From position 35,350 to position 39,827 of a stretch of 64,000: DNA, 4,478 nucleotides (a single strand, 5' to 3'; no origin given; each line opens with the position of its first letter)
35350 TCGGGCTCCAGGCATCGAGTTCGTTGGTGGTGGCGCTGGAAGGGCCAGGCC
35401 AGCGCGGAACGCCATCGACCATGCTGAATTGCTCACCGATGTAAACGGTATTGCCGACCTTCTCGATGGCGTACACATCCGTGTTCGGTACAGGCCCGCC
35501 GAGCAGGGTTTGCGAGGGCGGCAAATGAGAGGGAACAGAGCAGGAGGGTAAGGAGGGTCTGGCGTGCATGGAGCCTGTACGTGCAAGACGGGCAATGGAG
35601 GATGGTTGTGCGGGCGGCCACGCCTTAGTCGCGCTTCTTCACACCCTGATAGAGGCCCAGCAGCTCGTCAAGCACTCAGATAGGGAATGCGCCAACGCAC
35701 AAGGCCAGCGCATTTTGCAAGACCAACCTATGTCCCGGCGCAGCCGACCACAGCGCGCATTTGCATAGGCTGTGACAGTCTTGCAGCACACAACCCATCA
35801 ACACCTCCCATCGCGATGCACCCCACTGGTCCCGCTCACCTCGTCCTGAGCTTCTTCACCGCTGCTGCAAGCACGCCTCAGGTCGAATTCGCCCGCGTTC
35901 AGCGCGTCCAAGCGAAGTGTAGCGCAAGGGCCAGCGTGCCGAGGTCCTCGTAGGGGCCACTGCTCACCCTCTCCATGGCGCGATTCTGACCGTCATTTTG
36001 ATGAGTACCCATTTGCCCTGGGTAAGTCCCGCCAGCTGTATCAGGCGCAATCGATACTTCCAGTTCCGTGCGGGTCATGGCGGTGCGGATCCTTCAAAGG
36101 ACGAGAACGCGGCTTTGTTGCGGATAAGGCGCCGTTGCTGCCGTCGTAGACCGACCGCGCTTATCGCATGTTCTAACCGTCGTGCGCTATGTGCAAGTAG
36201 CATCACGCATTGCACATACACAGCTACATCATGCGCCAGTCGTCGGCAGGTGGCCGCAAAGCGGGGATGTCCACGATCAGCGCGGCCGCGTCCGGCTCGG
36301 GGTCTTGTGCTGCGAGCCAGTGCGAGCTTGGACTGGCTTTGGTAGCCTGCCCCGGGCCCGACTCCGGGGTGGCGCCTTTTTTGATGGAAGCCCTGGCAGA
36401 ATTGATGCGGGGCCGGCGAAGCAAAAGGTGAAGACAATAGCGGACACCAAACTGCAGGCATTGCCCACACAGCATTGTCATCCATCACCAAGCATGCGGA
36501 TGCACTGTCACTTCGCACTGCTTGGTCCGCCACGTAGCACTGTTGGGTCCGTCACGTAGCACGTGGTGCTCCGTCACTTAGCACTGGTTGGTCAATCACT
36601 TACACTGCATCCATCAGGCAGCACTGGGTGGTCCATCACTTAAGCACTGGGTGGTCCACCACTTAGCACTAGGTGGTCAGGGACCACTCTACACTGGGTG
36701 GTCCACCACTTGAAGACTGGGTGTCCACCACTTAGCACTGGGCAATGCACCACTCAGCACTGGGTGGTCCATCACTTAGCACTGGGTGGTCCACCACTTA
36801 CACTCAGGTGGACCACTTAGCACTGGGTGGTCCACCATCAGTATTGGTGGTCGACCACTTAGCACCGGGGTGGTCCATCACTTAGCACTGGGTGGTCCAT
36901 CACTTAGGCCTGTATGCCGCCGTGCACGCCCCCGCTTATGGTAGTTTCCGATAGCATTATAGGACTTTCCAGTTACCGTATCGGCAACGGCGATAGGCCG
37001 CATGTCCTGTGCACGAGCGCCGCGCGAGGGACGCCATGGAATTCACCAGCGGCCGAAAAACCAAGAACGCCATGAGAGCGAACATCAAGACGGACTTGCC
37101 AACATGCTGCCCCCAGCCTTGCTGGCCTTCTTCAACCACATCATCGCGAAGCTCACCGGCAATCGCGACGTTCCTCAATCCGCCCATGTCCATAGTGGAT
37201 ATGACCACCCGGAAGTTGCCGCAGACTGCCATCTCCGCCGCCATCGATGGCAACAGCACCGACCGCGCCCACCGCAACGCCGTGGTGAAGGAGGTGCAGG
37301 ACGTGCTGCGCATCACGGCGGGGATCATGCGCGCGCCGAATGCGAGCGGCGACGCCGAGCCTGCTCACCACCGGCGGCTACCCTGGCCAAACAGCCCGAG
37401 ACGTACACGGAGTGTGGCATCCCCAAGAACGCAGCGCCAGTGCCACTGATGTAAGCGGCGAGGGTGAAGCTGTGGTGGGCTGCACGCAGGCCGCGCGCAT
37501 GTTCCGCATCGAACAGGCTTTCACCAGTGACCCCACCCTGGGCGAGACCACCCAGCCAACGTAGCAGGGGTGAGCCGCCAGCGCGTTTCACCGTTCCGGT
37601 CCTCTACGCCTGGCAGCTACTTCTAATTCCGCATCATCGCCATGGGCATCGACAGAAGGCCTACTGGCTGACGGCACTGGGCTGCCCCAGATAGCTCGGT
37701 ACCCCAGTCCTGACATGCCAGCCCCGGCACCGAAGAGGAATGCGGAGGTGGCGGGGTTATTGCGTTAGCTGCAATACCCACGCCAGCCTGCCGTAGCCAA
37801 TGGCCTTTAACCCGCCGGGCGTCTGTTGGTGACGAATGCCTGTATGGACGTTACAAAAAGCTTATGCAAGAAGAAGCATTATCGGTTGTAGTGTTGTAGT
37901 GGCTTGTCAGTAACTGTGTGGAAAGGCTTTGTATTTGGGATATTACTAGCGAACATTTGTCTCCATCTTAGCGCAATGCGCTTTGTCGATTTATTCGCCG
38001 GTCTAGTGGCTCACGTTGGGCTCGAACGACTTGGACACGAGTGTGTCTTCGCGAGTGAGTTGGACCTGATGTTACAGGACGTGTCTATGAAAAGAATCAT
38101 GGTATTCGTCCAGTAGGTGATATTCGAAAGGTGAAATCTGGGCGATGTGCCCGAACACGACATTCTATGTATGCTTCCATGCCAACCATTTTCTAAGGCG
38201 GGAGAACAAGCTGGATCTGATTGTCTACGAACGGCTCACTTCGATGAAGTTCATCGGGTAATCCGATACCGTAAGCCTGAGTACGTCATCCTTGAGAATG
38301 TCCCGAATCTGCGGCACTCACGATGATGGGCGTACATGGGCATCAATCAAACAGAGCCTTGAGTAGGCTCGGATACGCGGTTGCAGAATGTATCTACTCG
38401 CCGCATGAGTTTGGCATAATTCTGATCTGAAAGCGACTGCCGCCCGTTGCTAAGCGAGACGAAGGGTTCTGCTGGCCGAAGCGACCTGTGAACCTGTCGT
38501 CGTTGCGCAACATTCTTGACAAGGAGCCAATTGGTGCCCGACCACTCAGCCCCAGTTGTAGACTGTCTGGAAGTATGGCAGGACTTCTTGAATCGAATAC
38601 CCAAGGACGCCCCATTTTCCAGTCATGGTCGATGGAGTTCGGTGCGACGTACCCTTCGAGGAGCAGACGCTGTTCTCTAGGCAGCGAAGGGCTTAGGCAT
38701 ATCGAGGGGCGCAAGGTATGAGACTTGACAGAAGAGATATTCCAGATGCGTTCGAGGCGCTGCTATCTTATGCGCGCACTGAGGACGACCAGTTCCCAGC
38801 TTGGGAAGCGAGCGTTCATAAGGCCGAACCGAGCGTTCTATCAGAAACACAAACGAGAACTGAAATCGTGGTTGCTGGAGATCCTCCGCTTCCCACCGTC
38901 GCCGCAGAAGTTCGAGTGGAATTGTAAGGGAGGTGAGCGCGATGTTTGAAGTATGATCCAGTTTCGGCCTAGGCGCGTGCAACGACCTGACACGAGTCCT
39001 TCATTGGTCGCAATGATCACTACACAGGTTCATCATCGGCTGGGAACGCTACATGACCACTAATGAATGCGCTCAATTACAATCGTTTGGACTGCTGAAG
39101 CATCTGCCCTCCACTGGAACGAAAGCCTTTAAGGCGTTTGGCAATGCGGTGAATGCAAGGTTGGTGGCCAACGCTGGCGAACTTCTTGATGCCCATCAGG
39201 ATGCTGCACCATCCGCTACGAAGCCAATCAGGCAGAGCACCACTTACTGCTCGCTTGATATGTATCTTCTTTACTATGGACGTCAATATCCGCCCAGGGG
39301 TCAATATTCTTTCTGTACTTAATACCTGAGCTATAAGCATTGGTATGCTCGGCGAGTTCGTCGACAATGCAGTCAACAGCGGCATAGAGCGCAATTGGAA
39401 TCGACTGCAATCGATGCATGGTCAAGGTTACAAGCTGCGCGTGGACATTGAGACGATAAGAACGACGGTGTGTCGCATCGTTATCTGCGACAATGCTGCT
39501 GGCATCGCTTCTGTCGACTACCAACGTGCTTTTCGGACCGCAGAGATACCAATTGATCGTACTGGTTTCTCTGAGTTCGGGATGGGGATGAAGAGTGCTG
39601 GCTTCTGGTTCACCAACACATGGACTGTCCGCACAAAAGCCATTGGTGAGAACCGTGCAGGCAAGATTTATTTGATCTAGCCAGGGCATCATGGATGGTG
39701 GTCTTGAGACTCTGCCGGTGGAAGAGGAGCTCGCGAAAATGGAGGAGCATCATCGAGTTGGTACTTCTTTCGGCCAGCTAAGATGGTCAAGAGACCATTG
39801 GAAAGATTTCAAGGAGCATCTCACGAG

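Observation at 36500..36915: About 18 copies of a 22-bp direct repeat (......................) in a non-coding stretch at the left edge of a decayed island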

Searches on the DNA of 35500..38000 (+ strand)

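Call 25: search_dna_similar(query=window:35500-38000:+, collection=plasmids, mode=distant, max_rows=10)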
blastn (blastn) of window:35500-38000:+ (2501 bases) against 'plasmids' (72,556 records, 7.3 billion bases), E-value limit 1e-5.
No match.

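Call 26: search_dna_similar(query=window:35500-38000:+, collection=phages, mode=distant, max_rows=10)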
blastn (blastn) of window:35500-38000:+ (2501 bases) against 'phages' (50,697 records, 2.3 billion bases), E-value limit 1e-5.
No match.

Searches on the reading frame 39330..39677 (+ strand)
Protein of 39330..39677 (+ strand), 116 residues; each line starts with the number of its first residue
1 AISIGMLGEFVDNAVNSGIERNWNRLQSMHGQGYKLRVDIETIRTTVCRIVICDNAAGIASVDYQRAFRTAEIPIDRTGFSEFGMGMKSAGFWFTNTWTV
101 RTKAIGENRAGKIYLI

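Call 34: search_protein_families(library=pfam, proteins=[window:39330-39677:+], max_evalue=0.01)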
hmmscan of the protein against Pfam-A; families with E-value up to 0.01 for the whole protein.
window:39330-39677:+ (116 aa): 2 families
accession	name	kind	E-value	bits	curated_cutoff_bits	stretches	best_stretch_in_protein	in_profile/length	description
PF13589.12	HATPase_c_3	-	9.4e-11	42.3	25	1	7-108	7-98/137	Histidine kinase-, DNA gyrase B-, and HSP90-like ATPase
PF02518.31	HATPase_c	-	0.0042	17.9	26.4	1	6-88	9-78/111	Histidine kinase-, DNA gyrase B-, and HSP90-like ATPase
